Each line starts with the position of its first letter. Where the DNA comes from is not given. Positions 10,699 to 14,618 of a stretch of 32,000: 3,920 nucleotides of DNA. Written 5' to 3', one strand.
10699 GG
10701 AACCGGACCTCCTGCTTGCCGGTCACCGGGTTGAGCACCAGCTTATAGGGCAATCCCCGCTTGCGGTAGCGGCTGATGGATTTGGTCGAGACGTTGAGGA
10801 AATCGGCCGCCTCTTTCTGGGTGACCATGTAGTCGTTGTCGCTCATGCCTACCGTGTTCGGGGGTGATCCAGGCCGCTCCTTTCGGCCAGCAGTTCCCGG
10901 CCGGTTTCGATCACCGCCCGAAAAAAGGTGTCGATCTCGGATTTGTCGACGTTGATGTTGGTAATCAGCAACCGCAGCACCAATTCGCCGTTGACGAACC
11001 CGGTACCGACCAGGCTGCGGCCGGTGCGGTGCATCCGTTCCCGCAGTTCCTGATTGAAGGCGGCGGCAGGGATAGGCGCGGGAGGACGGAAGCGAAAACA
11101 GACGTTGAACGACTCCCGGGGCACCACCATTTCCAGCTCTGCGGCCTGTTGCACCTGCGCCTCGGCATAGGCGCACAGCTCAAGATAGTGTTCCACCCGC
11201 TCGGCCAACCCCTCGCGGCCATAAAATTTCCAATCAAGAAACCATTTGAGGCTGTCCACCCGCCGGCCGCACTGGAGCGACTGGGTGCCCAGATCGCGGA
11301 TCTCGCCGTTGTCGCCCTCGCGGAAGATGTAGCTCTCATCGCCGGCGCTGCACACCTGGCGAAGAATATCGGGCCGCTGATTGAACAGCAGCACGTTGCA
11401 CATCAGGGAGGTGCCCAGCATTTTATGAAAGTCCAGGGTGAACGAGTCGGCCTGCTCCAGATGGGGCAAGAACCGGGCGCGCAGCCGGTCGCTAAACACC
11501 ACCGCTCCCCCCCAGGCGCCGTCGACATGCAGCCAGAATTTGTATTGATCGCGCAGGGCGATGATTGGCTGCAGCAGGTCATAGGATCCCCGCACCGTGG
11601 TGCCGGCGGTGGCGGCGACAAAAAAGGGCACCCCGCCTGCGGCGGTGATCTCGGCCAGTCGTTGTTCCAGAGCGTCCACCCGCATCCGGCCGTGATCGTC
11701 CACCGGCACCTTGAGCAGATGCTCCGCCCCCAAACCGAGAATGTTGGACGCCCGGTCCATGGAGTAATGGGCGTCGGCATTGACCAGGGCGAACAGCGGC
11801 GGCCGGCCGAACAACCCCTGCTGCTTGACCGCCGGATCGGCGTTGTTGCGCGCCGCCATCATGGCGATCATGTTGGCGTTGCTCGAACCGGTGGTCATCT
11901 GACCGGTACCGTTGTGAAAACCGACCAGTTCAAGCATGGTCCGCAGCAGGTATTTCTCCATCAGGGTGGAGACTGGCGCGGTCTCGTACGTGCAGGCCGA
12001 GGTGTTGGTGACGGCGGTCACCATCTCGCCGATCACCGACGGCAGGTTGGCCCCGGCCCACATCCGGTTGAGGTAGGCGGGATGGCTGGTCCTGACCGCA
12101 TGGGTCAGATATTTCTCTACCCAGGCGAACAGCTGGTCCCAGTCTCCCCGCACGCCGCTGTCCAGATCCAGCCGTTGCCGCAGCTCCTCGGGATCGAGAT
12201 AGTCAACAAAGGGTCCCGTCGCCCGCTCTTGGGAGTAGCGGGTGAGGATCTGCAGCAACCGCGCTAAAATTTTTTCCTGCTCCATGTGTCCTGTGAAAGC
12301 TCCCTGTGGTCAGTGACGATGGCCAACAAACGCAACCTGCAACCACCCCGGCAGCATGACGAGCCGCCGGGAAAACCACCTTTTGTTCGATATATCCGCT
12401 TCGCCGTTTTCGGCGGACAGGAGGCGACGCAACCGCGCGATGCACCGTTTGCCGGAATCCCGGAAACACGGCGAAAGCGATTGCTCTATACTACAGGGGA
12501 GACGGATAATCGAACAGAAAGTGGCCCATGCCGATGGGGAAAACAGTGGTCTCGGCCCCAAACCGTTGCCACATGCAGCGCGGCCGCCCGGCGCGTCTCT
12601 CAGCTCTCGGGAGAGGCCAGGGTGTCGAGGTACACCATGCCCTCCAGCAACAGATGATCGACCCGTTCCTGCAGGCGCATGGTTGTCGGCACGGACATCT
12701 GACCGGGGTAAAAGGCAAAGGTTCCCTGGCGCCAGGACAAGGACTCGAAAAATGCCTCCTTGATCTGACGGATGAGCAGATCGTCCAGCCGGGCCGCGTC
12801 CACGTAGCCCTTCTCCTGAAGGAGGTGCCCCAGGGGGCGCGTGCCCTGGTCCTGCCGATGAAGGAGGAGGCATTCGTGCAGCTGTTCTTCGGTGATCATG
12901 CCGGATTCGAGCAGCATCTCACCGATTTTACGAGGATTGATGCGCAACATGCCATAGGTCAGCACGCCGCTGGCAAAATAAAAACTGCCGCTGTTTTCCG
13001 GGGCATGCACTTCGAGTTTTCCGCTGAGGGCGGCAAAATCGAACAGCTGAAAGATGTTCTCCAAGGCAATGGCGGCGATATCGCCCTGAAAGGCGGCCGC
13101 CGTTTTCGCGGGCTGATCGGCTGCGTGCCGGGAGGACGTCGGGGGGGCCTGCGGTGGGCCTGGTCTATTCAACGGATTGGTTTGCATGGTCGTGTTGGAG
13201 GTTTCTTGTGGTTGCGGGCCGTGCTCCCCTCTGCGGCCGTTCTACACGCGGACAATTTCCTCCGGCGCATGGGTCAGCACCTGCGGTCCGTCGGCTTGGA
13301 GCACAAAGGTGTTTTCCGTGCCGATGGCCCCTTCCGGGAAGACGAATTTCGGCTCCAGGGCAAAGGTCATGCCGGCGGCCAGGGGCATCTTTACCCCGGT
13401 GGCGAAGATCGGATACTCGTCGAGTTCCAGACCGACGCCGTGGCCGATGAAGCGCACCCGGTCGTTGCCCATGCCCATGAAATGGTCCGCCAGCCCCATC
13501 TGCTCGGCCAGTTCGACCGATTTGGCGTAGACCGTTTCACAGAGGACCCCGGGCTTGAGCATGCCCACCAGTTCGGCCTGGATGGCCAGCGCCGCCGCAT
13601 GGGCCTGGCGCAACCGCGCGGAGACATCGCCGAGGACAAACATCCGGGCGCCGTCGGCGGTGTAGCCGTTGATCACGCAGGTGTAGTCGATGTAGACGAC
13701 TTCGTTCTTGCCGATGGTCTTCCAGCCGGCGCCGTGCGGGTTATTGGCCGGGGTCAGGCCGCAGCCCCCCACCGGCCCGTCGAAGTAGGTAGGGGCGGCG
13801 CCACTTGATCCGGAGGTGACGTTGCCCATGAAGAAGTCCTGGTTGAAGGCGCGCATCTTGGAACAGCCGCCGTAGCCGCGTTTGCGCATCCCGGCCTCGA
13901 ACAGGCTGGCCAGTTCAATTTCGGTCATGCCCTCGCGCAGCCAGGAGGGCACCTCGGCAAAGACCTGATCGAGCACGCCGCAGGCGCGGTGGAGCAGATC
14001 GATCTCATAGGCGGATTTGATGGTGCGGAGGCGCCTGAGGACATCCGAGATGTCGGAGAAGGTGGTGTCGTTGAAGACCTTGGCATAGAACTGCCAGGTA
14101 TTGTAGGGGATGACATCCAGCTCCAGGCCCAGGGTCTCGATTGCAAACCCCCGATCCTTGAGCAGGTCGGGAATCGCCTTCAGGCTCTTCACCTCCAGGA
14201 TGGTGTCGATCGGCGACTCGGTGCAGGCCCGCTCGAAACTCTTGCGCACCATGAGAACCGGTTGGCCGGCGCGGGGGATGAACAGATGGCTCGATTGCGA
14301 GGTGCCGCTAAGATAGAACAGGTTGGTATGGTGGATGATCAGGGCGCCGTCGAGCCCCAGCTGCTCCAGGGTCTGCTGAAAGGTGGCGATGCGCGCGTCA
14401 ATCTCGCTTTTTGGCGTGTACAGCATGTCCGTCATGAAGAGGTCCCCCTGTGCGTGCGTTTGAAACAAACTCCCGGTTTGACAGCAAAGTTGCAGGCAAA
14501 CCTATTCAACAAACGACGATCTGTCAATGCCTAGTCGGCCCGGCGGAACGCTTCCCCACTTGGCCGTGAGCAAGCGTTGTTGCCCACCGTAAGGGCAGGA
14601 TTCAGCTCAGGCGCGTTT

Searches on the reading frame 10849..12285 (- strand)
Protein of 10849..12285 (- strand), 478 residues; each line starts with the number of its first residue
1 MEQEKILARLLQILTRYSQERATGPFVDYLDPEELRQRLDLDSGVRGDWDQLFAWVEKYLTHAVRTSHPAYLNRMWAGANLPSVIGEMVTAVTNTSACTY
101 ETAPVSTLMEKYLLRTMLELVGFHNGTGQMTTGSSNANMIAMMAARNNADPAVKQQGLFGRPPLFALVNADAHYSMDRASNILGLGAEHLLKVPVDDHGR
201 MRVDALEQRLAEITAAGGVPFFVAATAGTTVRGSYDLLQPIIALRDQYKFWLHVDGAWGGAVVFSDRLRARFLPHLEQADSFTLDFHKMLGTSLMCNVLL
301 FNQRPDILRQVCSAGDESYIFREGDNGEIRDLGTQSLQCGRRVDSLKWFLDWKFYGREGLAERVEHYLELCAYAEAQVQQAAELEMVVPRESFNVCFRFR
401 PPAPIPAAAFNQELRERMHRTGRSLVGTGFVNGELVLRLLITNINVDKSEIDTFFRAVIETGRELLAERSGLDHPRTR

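Call 66: search_protein_families(library=pfam, proteins=[window:10849-12285:-], max_evalue=0.00001)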
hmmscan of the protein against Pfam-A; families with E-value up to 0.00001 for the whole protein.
window:10849-12285:- (478 aa): 1 family
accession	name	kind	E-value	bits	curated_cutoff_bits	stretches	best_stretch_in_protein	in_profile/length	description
PF00282.25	Pyridoxal_deC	-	1.2e-73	248.5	27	1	32-399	1-374/375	Pyridoxal-dependent decarboxylase conserved domain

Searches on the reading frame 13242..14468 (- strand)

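Call 66: search_protein_families(library=pfam, proteins=[window:13242-14468:-], max_evalue=0.00001)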
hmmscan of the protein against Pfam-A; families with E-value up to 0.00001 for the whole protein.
window:13242-14468:- (408 aa): 2 families
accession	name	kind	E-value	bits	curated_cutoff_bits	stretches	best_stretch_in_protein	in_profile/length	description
PF00557.29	Peptidase_M24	-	2.5e-41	142.2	23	1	158-390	2-206/208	Metallopeptidase family M24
PF01321.24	Creatinase_N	-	7.9e-23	81.8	22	1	26-150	1-128/128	Creatinase/Prolidase N-terminal domain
